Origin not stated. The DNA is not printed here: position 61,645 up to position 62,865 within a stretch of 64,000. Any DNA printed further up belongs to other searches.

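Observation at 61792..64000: Graspetide-type ATP-grasp pair translationally coupled to a Lys/Asp/Glu/Thr-rich ORF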

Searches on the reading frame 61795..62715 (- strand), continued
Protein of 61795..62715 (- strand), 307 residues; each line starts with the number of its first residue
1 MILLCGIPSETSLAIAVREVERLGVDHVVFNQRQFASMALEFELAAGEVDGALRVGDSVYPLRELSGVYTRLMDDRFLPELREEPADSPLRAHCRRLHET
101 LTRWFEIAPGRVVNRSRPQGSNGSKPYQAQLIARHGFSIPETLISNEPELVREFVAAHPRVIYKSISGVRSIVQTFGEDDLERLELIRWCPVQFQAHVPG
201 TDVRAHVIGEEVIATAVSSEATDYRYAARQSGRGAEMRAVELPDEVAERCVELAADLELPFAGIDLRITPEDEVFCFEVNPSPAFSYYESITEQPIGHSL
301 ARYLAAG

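Call 53: search_protein_families(library=pfam, proteins=[L003:4915-7251:+, L006:5740-7191:+, L013:4716-6155:+, L021:4675-6174:+, L021:2637-4613:+, L022:4071-6119:+, L024:17-2038:+, L030:3071-5824:+, L042:4590-6068:+, L049:4150-6030:+], max_evalue=0.01)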
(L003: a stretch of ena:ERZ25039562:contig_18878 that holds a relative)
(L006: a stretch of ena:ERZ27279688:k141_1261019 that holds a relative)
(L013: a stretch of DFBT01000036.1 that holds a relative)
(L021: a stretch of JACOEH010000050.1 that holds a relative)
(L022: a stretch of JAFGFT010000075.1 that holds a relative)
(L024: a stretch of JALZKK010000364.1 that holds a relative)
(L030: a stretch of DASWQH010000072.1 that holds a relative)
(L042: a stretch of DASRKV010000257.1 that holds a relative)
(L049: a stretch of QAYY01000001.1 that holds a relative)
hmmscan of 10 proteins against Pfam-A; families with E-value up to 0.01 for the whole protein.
L003:4915-7251:+ (779 aa): 1 family
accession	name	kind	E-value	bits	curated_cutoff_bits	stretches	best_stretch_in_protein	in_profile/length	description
PF00082.27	Peptidase_S8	-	6.2e-12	45.9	21.8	1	210-459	52-273/288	Subtilase family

L006:5740-7191:+ (484 aa): 3 families
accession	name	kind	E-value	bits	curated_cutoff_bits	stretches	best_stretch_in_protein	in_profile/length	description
PF25819.1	Nal1_C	-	3e-05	23.8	26.1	1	194-285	127-213/268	Nal1 C-terminal domain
PF05579.19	Peptidase_S32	-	0.0055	16.4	24.7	1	271-303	204-236/297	Equine arteritis virus serine endopeptidase S32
PF00949.27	Peptidase_S7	-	0.0079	16.5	20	0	274-299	95-120/131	Peptidase S7, Flavivirus NS3 serine protease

L013:4716-6155:+ (480 aa): 3 families
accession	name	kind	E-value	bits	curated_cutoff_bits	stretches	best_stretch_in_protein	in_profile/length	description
PF25608.1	NAL1_N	-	6.2e-06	26.3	27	1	6-74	4-70/80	NARROW LEAF 1 N-terminal domain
PF05579.19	Peptidase_S32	-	0.002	17.8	24.7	1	283-328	204-249/297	Equine arteritis virus serine endopeptidase S32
PF02934.20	GatB_N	-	0.0024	17.5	23.4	1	326-379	191-241/277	GatB/GatE catalytic domain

L021:4675-6174:+ (500 aa): 1 family
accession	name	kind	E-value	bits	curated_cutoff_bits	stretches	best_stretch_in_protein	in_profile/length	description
PF01453.30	B_lectin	-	1.6e-05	25.8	32.4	0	23-77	16-75/105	D-mannose binding lectin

L021:2637-4613:+ (659 aa): 1 family
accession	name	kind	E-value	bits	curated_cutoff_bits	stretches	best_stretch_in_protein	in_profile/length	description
PF00082.27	Peptidase_S8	-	1.2e-10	41.6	21.8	1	210-454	53-273/288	Subtilase family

L022:4071-6119:+ (683 aa): 3 families
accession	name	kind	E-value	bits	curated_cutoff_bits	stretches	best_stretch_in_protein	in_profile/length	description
PF25608.1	NAL1_N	-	0.0035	17.5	27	0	19-51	20-51/80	NARROW LEAF 1 N-terminal domain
PF05579.19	Peptidase_S32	-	0.0039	16.9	24.7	1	275-322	203-250/297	Equine arteritis virus serine endopeptidase S32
PF25819.1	Nal1_C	-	0.0055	16.3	26.1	0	210-289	141-212/268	Nal1 C-terminal domain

L024:17-2038:+ (674 aa): 1 family
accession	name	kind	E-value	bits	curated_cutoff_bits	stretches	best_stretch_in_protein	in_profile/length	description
PF00082.27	Peptidase_S8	-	2.9e-10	40.4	21.8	1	237-488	52-273/288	Subtilase family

L030:3071-5824:+ (918 aa): 1 family
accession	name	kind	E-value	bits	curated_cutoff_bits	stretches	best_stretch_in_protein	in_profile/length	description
PF00082.27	Peptidase_S8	-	3.3e-14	53.3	21.8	1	231-489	47-273/288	Subtilase family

L042:4590-6068:+ (493 aa): 2 families
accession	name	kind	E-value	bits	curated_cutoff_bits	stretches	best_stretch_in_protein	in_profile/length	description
PF25819.1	Nal1_C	-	1.4e-05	24.9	26.1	1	199-288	129-210/268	Nal1 C-terminal domain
PF25608.1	NAL1_N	-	0.001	19.2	27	1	32-75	25-70/80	NARROW LEAF 1 N-terminal domain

L049:4150-6030:+ (627 aa): 3 families
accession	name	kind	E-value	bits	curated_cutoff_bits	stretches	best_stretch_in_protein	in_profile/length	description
PF25819.1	Nal1_C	-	0.00031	20.4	26.1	0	212-292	138-210/268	Nal1 C-terminal domain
PF25608.1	NAL1_N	-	0.0017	18.5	27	1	15-79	5-69/80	NARROW LEAF 1 N-terminal domain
PF00949.27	Peptidase_S7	-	0.0036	17.6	20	1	284-309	95-120/131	Peptidase S7, Flavivirus NS3 serine protease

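Call 54: search_protein_families(library=pfam, proteins=[L052:4008-6239:+, L053:856-2802:+, L055:4558-6015:+, L058:4349-6244:+, L061:4456-6261:+, L062:4719-6215:+, L066:4531-6222:+, L071:5065-6246:+, L072:50-1312:+, L074:4568-6223:+], max_evalue=0.01)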
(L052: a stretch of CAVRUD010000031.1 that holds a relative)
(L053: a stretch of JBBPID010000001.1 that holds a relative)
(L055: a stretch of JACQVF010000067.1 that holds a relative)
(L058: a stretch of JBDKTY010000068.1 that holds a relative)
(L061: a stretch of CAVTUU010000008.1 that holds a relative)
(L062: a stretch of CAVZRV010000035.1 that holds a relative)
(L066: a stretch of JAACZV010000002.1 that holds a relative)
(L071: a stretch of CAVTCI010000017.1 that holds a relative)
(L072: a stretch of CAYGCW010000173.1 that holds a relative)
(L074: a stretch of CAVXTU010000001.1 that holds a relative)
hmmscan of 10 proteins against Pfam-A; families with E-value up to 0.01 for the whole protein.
L052:4008-6239:+ (744 aa): 3 families
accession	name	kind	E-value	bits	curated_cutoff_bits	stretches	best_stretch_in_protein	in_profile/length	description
PF05579.19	Peptidase_S32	-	0.00022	21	24.7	1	310-358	202-250/297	Equine arteritis virus serine endopeptidase S32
PF00949.27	Peptidase_S7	-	0.00043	20.6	20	1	314-344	94-128/131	Peptidase S7, Flavivirus NS3 serine protease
PF13365.12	Trypsin_2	-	0.0039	18.4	27.6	1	168-332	3-144/144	Trypsin-like peptidase domain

L053:856-2802:+ (649 aa): 1 family
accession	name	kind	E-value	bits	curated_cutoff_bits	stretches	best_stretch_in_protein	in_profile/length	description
PF00082.27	Peptidase_S8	-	7.1e-13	48.9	21.8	1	216-469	51-274/288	Subtilase family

L055:4558-6015:+ (486 aa): 2 families
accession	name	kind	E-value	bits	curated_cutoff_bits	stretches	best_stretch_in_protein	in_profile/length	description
PF00949.27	Peptidase_S7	-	0.00055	20.3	20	1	284-309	95-120/131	Peptidase S7, Flavivirus NS3 serine protease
PF25608.1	NAL1_N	-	0.0021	18.2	27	1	19-66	20-69/80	NARROW LEAF 1 N-terminal domain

L058:4349-6244:+ (632 aa): 1 family
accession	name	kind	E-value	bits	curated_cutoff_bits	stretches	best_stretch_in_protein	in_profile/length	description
PF00082.27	Peptidase_S8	-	5e-13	49.5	21.8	1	204-458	46-273/288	Subtilase family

L061:4456-6261:+ (602 aa): 4 families
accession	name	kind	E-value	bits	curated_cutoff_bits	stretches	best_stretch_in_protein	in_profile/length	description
PF05579.19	Peptidase_S32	-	8.8e-05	22.3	24.7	1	185-231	203-249/297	Equine arteritis virus serine endopeptidase S32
PF00949.27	Peptidase_S7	-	0.00018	21.8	20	1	188-218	94-128/131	Peptidase S7, Flavivirus NS3 serine protease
PF13365.12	Trypsin_2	-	0.001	20.3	27.6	1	50-206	7-144/144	Trypsin-like peptidase domain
PF11471.13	Sugarporin_N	-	0.0062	17.2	25.7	0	554-564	1-11/31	Maltoporin periplasmic N-terminal extension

L062:4719-6215:+ (499 aa): 4 families
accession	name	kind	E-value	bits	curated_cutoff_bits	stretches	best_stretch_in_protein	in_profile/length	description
PF25819.1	Nal1_C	-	0.0003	20.5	26.1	0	241-310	150-212/268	Nal1 C-terminal domain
PF00949.27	Peptidase_S7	-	0.00032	21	20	1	300-324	95-119/131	Peptidase S7, Flavivirus NS3 serine protease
PF05579.19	Peptidase_S32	-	0.00085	19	24.7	1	293-340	200-247/297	Equine arteritis virus serine endopeptidase S32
PF03731.21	Ku_N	-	0.0098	16.1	20.6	0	306-378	37-104/220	Ku70/Ku80 N-terminal alpha/beta domain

L066:4531-6222:+ (564 aa): 2 families
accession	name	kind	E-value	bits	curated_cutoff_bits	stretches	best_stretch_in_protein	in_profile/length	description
PF05579.19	Peptidase_S32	-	0.0005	19.8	24.7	1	270-302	203-235/297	Equine arteritis virus serine endopeptidase S32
PF25819.1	Nal1_C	-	0.0047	16.6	26.1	0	193-282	129-210/268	Nal1 C-terminal domain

L071:5065-6246:+ (394 aa): 0 families

L072:50-1312:+ (421 aa): 2 families
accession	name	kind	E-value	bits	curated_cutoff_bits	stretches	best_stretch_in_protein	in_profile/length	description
PF00949.27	Peptidase_S7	-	0.00041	20.6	20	1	230-253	95-118/131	Peptidase S7, Flavivirus NS3 serine protease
PF13365.12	Trypsin_2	-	0.00047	21.3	27.6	1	83-247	3-144/144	Trypsin-like peptidase domain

L074:4568-6223:+ (552 aa): 1 family
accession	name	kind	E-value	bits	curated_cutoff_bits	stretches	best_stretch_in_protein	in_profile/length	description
PF25819.1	Nal1_C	-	3.1e-05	23.7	26.1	1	201-278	135-210/268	Nal1 C-terminal domain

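Call 77: search_protein_families(library=padloc, proteins=[window:61795-62715:-, L003:4915-7251:+], max_evalue=0.01)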
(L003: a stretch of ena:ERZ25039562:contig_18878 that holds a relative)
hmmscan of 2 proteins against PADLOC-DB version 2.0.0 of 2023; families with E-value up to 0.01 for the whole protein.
window:61795-62715:- (307 aa): 0 families

L003:4915-7251:+ (779 aa): 0 families

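Call 84: search_solved_structures(query=A2, max_evalue=0.001, show_alignments=3)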
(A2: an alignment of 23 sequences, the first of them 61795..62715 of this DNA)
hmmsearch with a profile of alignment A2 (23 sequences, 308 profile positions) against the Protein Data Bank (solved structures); distinct sequences matched with E-value up to 0.001: 10.
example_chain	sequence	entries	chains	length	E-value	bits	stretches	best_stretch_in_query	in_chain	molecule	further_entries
7drm_A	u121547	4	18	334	2.7e-34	121.6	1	3-305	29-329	ATP-grasp domain-containing protein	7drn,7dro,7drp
5ig9_A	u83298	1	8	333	1.7e-31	112.5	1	10-306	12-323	ATP grasp ligase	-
7mgv_A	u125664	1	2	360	2.9e-26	95.3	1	10-306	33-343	CdnC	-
5ig8_A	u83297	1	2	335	2.9e-25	92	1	13-305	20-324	ATP grasp ligase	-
7m4s_A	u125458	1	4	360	1.2e-24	89.9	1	13-306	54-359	AMdnB protein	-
9bou_A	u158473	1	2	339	3.5e-17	65.5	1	12-306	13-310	MvdD-like pre-ATP grasp domain-containing protein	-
7qyr_A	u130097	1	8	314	5.2e-09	38.6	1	102-306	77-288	Probable alpha-L-glutamate ligase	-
5zct_A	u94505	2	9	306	7.1e-08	34.9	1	104-304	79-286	Ribosomal protein S6--L-glutamate ligase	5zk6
4iwx_A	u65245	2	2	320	8.1e-08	34.7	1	104-304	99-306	Ribosomal protein S6 modification protein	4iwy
7qys_A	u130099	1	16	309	2e-06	30.2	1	103-306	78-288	Probable alpha-L-glutamate ligase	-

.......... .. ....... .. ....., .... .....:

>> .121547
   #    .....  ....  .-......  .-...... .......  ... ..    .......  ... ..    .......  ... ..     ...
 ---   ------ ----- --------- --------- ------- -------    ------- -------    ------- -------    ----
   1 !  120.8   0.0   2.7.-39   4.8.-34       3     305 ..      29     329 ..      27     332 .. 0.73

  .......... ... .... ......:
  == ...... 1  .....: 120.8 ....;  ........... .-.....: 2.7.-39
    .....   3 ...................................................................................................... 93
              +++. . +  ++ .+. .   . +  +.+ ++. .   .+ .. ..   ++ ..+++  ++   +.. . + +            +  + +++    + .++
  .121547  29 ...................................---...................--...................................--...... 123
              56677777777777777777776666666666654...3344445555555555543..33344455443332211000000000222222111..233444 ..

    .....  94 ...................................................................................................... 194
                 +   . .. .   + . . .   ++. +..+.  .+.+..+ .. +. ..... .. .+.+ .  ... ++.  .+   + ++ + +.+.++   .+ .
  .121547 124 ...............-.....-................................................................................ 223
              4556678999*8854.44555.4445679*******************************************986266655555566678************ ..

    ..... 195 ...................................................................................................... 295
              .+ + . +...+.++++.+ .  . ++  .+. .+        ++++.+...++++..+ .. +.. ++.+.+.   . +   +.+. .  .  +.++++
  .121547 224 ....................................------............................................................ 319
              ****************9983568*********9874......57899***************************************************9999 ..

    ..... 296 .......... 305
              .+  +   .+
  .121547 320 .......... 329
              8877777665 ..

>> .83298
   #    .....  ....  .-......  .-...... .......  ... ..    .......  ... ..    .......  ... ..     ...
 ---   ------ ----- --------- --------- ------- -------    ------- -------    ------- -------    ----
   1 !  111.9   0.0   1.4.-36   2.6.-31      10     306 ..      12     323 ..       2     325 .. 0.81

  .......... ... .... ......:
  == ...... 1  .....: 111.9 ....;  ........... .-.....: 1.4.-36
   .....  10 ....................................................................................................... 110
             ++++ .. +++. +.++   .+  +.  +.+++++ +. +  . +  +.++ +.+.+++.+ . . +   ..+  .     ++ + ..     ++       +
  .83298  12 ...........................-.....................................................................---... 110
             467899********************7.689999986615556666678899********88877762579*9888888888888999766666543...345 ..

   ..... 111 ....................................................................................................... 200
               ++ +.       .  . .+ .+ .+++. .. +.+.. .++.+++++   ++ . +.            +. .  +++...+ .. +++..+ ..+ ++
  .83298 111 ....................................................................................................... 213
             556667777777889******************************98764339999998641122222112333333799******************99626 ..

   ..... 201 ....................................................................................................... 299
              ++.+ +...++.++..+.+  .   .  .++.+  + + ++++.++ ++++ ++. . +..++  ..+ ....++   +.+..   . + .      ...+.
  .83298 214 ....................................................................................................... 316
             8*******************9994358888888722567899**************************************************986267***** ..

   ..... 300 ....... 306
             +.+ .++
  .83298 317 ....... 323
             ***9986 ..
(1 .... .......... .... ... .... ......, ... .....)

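Call 93: search_dna_similar(query=window:61795-62715:-, collection=plasmids, mode=protein, max_evalue=1e-20, max_rows=15)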
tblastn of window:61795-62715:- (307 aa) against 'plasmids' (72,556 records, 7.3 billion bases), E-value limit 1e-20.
Records with a match: 2; places in all: 2; records where one place covers at least 80% of the query: 1.
Best place of each record, by identity: <60% 2.
By first word of the organism name: Candidatus 1; Burkholderia 1.
By predicted mobility (MOB-suite, as given by PLSDB): non-mobilizable 2.
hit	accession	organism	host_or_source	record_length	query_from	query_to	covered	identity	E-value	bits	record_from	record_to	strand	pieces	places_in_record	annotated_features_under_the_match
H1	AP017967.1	Candidatus Megaera polyxenophila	-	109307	1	305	99%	28.7%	2e-28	122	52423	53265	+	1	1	glutathione synthase | hypothetical protein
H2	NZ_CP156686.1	Burkholderia stagnalis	Bacterial cells,soils collected in ...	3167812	125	306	59%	34.0%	1e-22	105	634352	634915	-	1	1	none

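Call 94: search_dna_similar(query=window:61795-62715:-, collection=phages, mode=protein, max_evalue=1e-10, max_rows=10)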
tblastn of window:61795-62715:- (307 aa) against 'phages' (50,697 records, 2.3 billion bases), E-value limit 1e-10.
Records with a match: 2; places in all: 2; records where one place covers at least 80% of the query: 0.
Best place of each record, by identity: <60% 2.
By first word of the organism name: Bacteriophage 1; Leptospira 1.
By host as written in the record: - 1; frog 1.
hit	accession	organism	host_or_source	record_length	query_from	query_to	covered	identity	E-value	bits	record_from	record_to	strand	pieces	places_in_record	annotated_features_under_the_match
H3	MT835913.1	Bacteriophage sp.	human fecal samples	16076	125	306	59%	32.5%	2e-15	82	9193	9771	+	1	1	record has no annotation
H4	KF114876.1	Leptospira phage vB_LalZ_80412-LE1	frog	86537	124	307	60%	28.1%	2e-16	86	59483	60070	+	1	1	RimK-like ATP-grasp domain protein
